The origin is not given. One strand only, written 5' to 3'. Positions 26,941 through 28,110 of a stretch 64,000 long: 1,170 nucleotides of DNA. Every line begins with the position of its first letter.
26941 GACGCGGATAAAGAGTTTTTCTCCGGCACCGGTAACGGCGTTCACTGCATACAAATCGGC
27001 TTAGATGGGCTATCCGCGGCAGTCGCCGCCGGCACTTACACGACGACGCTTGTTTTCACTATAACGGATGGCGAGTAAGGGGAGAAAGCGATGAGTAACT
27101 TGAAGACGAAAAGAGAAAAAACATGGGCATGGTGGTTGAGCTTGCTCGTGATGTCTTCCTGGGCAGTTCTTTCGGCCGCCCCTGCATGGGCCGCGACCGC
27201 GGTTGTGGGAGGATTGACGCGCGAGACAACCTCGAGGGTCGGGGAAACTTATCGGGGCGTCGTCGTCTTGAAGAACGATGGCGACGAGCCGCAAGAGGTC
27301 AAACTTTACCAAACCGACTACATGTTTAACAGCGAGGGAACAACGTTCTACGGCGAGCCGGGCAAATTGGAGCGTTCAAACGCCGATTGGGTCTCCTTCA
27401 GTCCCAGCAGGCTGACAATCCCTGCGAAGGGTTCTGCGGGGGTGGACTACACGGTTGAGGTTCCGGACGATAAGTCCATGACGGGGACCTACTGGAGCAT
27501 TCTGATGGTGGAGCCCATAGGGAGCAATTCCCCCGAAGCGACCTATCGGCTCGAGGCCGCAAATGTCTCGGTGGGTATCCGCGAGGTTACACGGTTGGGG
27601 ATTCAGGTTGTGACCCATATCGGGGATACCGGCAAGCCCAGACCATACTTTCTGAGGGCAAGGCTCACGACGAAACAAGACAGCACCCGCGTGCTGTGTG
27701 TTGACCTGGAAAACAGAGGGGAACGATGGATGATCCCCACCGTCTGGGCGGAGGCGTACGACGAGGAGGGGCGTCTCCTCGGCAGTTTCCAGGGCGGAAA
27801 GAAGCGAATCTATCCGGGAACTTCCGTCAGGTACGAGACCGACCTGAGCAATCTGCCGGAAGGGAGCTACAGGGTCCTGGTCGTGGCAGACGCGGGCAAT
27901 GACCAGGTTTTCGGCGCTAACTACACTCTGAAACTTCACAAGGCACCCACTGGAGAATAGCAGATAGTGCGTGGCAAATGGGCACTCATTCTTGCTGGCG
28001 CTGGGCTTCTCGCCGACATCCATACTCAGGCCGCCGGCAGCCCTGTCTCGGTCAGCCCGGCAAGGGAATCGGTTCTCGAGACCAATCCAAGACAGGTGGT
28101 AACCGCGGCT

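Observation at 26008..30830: Csu/SCPU-type (archaic chaperone-usher-like) pilus gene cluster in a PVC-like genome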

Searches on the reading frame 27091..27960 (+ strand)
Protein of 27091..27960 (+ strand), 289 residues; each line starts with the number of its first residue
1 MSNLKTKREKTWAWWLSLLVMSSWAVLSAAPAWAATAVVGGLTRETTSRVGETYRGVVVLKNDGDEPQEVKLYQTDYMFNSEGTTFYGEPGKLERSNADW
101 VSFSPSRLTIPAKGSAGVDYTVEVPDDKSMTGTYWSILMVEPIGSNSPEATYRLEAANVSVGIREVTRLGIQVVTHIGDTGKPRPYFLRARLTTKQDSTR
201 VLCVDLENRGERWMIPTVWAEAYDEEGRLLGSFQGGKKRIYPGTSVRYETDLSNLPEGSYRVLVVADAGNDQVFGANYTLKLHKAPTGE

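Call 3: search_protein_families(library=pfam, proteins=[window:27091-27960:+], max_evalue=1)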
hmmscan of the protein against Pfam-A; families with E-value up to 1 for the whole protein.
window:27091-27960:+ (289 aa): 3 families
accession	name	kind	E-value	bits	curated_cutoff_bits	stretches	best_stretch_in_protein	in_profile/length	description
PF06280.18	fn3_5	-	0.0038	18.3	27.6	1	53-135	9-92/112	Fn3-like domain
PF08842.16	Mfa2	-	0.014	15.4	21.2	1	222-276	35-86/277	Fimbrillin-A associated anchor proteins Mfa1 and Mfa2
PF06030.18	WxLIP_PGBD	-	0.034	14.6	27.3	1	57-128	32-108/121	WxL Interacting Protein, peptidoglycan binding domain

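Call 4: search_protein_families(library=ncbifam, proteins=[window:27091-27960:+], max_evalue=1)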
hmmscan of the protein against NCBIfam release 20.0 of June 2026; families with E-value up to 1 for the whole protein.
window:27091-27960:+ (289 aa): 1 family
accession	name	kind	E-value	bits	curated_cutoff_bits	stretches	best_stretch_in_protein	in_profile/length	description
NF041740.1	choice_anch_T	equivalog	0.062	12.4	70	1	92-133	70-111/259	choice-of-anchor T family protein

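Call 9: find_homologous_proteins(query=window:27091-27960:+, max_evalue=0.001)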
Query window:27091-27960:+ (289 aa): 249 proteins with E <= 0.001 among 2086 candidates; the best 120 are listed.
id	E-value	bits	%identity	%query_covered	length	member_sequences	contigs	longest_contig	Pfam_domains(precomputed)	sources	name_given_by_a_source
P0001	6.4e-179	611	100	94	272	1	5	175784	-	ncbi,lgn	-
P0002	1.3e-128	446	75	89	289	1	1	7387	-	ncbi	-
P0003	8.4e-108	378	60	96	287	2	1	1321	-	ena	-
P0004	1.3e-106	374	59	100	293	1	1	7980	-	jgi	-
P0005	1.3e-105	371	57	95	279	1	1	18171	-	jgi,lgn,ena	jgi:hypothetical protein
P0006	1.0e-104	368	59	95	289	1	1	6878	-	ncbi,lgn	-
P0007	1.3e-103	364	63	87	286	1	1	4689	-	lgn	-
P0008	1.5e-102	361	59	94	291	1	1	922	-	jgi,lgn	-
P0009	1.2e-100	355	62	87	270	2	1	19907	-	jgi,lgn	-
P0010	8.1e-97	342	57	90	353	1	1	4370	-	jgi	-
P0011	2.3e-94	334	58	84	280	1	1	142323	-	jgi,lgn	-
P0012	7.4e-93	329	53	93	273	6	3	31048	-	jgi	-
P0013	7.5e-92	326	56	87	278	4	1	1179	-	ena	-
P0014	1.1e-90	322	55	92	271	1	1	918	-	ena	-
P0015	2.7e-90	321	54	92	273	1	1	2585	-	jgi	jgi:hypothetical protein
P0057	4.7e-81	290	52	86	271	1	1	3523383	-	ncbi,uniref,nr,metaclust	ncbi:hypothetical protein [Desulfotalea psychrophila]|uniref:Uncharacterized protein n=1 Tax=Desulfo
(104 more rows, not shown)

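Call 10: find_encoding_contigs(protein=P0057, flank=8000, max_places=2)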
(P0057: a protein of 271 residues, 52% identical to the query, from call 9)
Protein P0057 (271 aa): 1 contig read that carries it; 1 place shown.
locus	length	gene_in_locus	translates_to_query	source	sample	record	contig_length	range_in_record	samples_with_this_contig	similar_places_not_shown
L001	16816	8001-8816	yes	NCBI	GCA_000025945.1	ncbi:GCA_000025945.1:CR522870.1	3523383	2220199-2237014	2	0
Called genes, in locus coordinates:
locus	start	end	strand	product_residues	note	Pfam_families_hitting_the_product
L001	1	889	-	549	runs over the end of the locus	PF21033:RMD1-3 (faint), PF02624:YcaO, PF13174:TPR_6 (faint), PF13181:TPR_8 (faint), PF12895:ANAPC3 (weak), PF13432:TPR_16 (weak), PF00515:TPR_1, PF07719:TPR_2 (weak), +8 more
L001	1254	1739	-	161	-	PF02367:TsaE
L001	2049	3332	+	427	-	PF00330:Aconitase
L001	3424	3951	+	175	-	PF00694:Aconitase_C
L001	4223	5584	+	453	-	PF00072:Response_reg (weak), PF00158:Sigma54_activat, PF14532:Sigma54_activ_2, PF07724:AAA_2, PF25601:AAA_lid_14, PF02954:HTH_8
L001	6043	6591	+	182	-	-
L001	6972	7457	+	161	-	-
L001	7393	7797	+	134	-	-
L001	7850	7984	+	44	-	-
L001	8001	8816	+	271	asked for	-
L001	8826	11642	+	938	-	PF22904:NOMO1-like_2nd (faint), PF11614:FixG_C (faint), PF22544:HYDIN_VesB_CFA65-like_Ig (faint), PF09430:EMC7_beta-sandw (faint), PF17210:SdrD_B (faint), PF13620:CarboxypepD_reg (weak), PF13715:CarbopepD_reg_2 (faint), PF17802:SpaA (faint)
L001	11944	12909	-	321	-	PF00226:DnaJ, PF01556:DnaJ_C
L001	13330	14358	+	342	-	PF02518:HATPase_c (weak), PF13589:HATPase_c_3, PF01119:DNA_mis_repair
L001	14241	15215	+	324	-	PF08676:MutL_C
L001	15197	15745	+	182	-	PF06725:3D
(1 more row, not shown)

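Call 11: find_encoding_contigs(protein=P0001, flank=8000, max_places=5)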
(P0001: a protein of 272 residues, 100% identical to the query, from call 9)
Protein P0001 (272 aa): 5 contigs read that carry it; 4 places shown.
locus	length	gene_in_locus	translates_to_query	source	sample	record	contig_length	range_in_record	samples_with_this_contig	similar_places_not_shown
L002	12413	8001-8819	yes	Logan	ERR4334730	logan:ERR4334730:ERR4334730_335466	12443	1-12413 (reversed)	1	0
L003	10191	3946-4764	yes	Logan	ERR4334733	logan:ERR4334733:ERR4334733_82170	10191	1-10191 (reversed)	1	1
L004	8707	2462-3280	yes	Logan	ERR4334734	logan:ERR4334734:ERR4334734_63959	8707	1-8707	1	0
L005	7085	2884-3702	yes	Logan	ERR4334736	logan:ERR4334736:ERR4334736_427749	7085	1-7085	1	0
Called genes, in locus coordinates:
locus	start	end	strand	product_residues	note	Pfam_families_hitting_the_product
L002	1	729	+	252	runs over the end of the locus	?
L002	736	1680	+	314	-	PF02899:Phage_int_SAM_1, PF13495:Phage_int_SAM_4 (weak), PF00589:Phage_integrase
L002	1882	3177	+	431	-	PF04413:Glycos_transf_N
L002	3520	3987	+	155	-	-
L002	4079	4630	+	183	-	-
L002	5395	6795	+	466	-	-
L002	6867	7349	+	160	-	-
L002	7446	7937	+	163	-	-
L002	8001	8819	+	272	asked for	-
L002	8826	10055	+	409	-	PF10633:NPCBM_assoc (weak), PF23619:Ig_VWA7 (faint)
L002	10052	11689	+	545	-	PF09430:EMC7_beta-sandw (faint), PF13620:CarboxypepD_reg, PF13715:CarbopepD_reg_2 (faint), PF17210:SdrD_B (faint), PF22904:NOMO1-like_2nd (faint)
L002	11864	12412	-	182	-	?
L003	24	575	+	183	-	-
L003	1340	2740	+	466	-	-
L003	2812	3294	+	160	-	-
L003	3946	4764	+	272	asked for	-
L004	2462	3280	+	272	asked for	-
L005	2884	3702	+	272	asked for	-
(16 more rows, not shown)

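Call 14: search_solved_structures(query=A1, max_evalue=10, show_alignments=2)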
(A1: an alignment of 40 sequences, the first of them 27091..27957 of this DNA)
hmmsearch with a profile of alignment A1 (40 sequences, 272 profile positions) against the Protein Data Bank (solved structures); distinct sequences matched with E-value up to 10: 5.
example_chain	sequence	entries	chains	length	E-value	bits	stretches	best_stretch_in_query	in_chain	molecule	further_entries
9i25_C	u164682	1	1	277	0.00037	22.6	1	91-269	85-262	EfmWxLIP1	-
9i1y_A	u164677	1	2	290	0.00043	22.4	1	91-269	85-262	EfmWxLIP1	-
8fmt_B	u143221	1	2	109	0.19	13.7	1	168-250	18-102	Troponin T, cardiac muscle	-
3kh5_A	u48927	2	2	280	0.34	12.9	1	226-268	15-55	protein MJ1225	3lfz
3nyb_B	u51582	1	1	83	0.83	11.6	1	38-87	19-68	Protein AIR2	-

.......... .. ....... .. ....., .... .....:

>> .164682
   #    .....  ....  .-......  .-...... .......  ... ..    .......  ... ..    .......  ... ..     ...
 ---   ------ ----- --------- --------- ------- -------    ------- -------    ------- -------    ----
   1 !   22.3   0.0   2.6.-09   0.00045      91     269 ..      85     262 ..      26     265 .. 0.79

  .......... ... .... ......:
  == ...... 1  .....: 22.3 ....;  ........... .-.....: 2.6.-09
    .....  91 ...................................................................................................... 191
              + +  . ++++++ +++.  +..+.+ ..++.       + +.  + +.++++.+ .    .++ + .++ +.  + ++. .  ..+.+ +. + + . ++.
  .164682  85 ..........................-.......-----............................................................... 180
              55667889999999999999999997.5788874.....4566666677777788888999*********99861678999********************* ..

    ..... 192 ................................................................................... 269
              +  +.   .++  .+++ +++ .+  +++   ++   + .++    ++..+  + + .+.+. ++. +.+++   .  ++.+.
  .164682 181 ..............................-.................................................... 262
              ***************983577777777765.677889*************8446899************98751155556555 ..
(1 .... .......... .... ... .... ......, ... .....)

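Call 22: find_related_loci(query=A1, collection=genome_contigs, flank=6000)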
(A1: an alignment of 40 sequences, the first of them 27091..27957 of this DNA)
Query A1 (289 aa) in genome_contigs; peptide patterns used: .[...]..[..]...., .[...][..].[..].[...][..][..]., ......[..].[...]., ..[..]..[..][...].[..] (x = any residue, [..] = any of these).
500 stretches matched a pattern; 361 encode a relative of the query (tblastn E <= 1e-3); the best 80 are kept; 80 distinct loci.
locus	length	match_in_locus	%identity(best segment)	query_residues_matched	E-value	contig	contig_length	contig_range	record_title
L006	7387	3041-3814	75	32-289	2e-130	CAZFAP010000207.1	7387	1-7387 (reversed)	MAG TPA_asm: uncultured Verrucomicrobiota bacterium isolate binchicken_co103_408 genome assembly, contig: NODE_12494_len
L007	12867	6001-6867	58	1-289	9e-103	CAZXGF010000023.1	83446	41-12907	MAG TPA_asm: uncultured Verrucomicrobiota bacterium isolate binchicken_co89_561 genome assembly, contig: NODE_275_length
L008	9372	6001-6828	51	1-282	9e-99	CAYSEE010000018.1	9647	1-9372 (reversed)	MAG TPA_asm: uncultured Clostridia bacterium isolate binchicken_co184_665 genome assembly, contig: NODE_14298_length_964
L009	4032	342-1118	55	26-286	9e-94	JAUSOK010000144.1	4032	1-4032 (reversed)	MAG: Syntrophales bacterium isolate E21_concoct.bin.66_sub E21_k141_175303, whole genome shotgun sequence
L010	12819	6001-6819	51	8-286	6e-92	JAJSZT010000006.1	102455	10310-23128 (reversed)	MAG: Deltaproteobacteria bacterium isolate CR9063A Ga0402054_006, whole genome shotgun sequence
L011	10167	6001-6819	51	8-286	1e-91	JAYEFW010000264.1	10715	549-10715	MAG: Thermodesulfobacteriota bacterium isolate MAG262 MAG262_264, whole genome shotgun sequence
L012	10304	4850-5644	52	19-283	2e-91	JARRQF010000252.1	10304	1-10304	MAG: Candidatus Thiodiazotropha sp. isolate Spart_195_MAG scaffold_4546, whole genome shotgun sequence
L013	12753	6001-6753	54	34-286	2e-90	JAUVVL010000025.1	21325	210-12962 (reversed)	MAG: Desulfobacteraceae bacterium isolate CSMAG_1163 CSMAG_1163_k127_7030147_length_21325_cov_101.9325, whole genome sho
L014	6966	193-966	52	25-284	1e-89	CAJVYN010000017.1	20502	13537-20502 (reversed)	TPA_asm: uncultured bacterium isolate DRR093003_bin.2_MetaBAT_v2.12.1_MAG genome assembly, contig: NODE_582_length_20502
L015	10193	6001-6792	51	16-284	4e-88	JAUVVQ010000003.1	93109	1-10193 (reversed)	MAG: Phycisphaerae bacterium isolate CSMAG_1168 CSMAG_1168_k127_7133312_length_93109_cov_20.0136, whole genome shotgun s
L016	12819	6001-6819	49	8-286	7e-88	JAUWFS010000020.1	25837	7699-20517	MAG: Deltaproteobacteria bacterium isolate CSMAG_2222 CSMAG_2222_k141_33559_length_25837_cov_15.0000, whole genome shotg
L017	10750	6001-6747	55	34-284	8e-88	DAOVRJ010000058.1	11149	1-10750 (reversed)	MAG TPA_asm: Candidatus Zixiibacteriota bacterium isolate CSMAG_1598 CSMAG_1598_k141_172069_length_11149_cov_14.0000, wh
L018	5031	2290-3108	49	8-286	2e-87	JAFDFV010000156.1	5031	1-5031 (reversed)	MAG: Deltaproteobacteria bacterium isolate Meg22_02_Bin_90 Meg22_02_Bin_90_scaffold_41143, whole genome shotgun sequence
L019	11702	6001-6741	55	34-282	3e-87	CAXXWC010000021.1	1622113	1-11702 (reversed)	MAG: Desulfobacterales bacterium isolate 0c1ee1e2-2e93-4d1f-b680-5c09bdc3d0f4 genome assembly, contig: contig_21, whole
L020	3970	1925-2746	48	8-284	4e-87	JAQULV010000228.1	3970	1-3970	MAG: Smithellaceae bacterium isolate STD1_139 NODE_100207_length_3970_cov_2.054645_Sandtown_D1, whole genome shotgun seq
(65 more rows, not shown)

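Call 23: predict_structure(alignment_id=A1)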
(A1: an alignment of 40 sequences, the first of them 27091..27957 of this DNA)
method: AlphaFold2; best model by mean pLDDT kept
length: 289 residues; sequences in the alignment: 40
mean_pLDDT: 89.1   pTM: 0.78
mean pLDDT of the five models: 89.1, 87.1, 87.1, 87.0, 86.4
residues with pLDDT >= 90: 207; 70-90: 51; 50-70: 28; < 50: 3
segments of 3 or more residues with pLDDT < 50: none
pLDDT, mean of each block of 10 residues (from residue 1): 60 87 78 76 96 98 93 94 90 95 97 97 97 97 83 57 78 96 94 90 96 96 97 96 96 95 94 92 69
secondary structure, 60 per line:
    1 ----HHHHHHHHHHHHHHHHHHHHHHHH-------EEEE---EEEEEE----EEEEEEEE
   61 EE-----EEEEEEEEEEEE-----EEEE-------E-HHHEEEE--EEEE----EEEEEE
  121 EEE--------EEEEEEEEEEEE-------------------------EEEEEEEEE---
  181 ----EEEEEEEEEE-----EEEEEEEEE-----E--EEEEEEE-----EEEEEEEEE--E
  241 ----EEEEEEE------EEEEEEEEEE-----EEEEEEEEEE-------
elements in order: H5-28 E36-39 E43-48 E53-62 E68-79 E85-88 E101-104 E107-110 E115-123 E132-143 E169-177 E185-194 E200-208 E217-223 E229-237 E245-251 E258-267 E273-282

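Call 26: fold_search(model_id=the predicted structure, library=pdb)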
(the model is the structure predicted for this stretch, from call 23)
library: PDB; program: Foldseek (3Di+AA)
matches with E <= 10: 1862; with E <= 0.001: 320
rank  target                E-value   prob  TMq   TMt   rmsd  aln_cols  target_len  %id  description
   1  9i25_C                5.9e-15  1.00  0.51  0.57   6.4       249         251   15  WxLIP from Enterococcus faecium locus A bound to long WxL (released 2026-01-28)
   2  9i1y_A                5.5e-14  1.00  0.48  0.51   6.9       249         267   16  WxLIP from Enterococcus faecium (released 2026-01-28)
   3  9i1y_B                8.0e-14  1.00  0.48  0.52   6.5       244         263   14  WxLIP from Enterococcus faecium (released 2026-01-28)
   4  8jmw_A                1.6e-10  1.00  0.33  0.20  11.3       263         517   14  Fibril form of serine peptidase Vpr (released 2023-12-06)
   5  6k73_B                7.2e-10  1.00  0.43  0.55   7.9       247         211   10  Chaperone-tip adhesin complex is vital for synergistic activation of CFA/I fimbriae biogenesis (released 2020-06-10)
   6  4kkp_B                1.5e-09  1.00  0.26  0.31  14.9       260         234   13  Crystal structure of Vibrio cholerae RbmA (crystal form 2) (released 2013-05-22)
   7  5ghu                  5.0e-09  1.00  0.40  0.54   7.7       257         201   12  Crystal structure of YadV chaperone at 1.63 Angstrom (released 2017-06-28)
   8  4y2o_A                6.1e-09  1.00  0.42  0.54   8.3       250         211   10  Structure of CFA/I pili chaperone-major subunit complex (CfaA-CfaB) (released 2016-08-10)
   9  6fqa_A                9.3e-09  1.00  0.42  0.51   8.8       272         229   14  Crystal structure of the CsuC-CsuA/B chaperone-subunit preassembly complex of the archaic chaperone-usher Csu pili of  (released 2018-09-26)
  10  7ptb                  9.8e-09  1.00  0.30  0.27  15.1       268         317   11  Crystal structure of the SPD-2 domain of human CEP192 (released 2022-04-06)
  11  5d6h_A                1.1e-08  1.00  0.40  0.50   8.8       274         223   12  Crystal structure of CsuC-CsuA/B chaperone-major subunit pre-assembly complex from Csu biofilm-mediating pili of Acine (released 2015-11-04)
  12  4kkp_A                1.2e-08  1.00  0.26  0.31  14.9       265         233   13  Crystal structure of Vibrio cholerae RbmA (crystal form 2) (released 2013-05-22)
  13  4ncd                  1.5e-08  1.00  0.39  0.51   8.9       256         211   10  Crystal Structure of Class 5 Fimbriae Chaperone CfaA (released 2014-08-27)
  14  3q48_A                2.0e-08  1.00  0.38  0.53   8.8       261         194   12  Crystal structure of Pseudomonas aeruginosa CupB2 chaperone (released 2011-02-09)
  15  6fqa_C                2.1e-08  1.00  0.40  0.49   9.0       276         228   13  Crystal structure of the CsuC-CsuA/B chaperone-subunit preassembly complex of the archaic chaperone-usher Csu pili of  (released 2018-09-26)
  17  6fjy_A                2.6e-08  1.00  0.40  0.51   8.5       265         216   13  Crystal structure of CsuC-CsuE chaperone-tip adhesion subunit pre-assembly complex from archaic chaperone-usher Csu pi (released 2018-05-16)
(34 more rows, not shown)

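Call 77: search_protein_representatives(alignment_id=A1)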
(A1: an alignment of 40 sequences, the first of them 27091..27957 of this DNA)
Query: 40 sequences, 272 profile positions. Proteins with E-value up to 0.001 (for the whole library): 4684; up to 1e-10: 1714; up to 1e-30: 738. The best 150 are listed.
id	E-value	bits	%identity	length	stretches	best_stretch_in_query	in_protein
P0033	4.0e-125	432.5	-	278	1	2-272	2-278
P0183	7.8e-110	382.3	-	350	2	6-243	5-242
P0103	1.9e-107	374.5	-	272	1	6-271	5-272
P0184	3.1e-105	367.3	-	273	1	8-269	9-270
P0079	3.2e-105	367.2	-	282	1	8-270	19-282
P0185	6.3e-103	359.7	-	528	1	8-271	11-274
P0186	2.0e-102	358.0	-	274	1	4-271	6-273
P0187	4.8e-102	356.8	-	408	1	8-271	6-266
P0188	6.0e-101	353.2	-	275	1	8-270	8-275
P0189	7.9e-100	349.5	-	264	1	10-271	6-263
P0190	5.8e-99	346.7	-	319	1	5-271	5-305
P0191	1.3e-98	345.5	-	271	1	4-269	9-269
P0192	1.7e-98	345.2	-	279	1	5-271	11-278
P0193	4.2e-98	343.9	-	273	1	8-270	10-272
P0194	8.8e-98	342.8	-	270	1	3-270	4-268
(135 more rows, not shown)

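Call 88: find_related_loci(query=A1, collection=metagenome_contigs, flank=5000)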
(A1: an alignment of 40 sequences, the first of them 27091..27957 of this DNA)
Query A1 (289 aa) in metagenome_contigs; peptide patterns used: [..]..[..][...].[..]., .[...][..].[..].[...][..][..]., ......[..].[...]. (x = any residue, [..] = any of these).
600 stretches matched a pattern (row limit reached: there are more); 486 encode a relative of the query (tblastn E <= 1e-3); the best 80 are kept; 80 distinct loci.
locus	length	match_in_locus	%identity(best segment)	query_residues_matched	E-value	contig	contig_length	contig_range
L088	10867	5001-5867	58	1-289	5e-103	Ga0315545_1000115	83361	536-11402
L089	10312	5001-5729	58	42-284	2e-95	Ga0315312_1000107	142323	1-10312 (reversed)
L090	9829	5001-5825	52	8-288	1e-94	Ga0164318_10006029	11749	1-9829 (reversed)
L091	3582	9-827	52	6-284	9e-95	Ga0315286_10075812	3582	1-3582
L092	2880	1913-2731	51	8-286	1e-94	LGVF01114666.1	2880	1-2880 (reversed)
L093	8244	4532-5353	51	4-286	5e-92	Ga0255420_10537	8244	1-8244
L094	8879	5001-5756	56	34-284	7e-92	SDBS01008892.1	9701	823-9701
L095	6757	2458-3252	53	13-286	1e-91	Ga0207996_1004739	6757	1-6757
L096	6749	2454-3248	53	13-286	1e-91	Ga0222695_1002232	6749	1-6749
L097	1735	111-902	54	16-284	5e-97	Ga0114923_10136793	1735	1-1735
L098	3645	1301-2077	52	19-280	1e-91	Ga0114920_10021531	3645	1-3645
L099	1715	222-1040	50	6-284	2e-96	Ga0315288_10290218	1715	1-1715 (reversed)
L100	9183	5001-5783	52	24-286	1e-90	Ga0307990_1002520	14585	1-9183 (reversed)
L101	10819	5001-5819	50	6-284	2e-90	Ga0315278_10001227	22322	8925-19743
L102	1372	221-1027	52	13-282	2e-97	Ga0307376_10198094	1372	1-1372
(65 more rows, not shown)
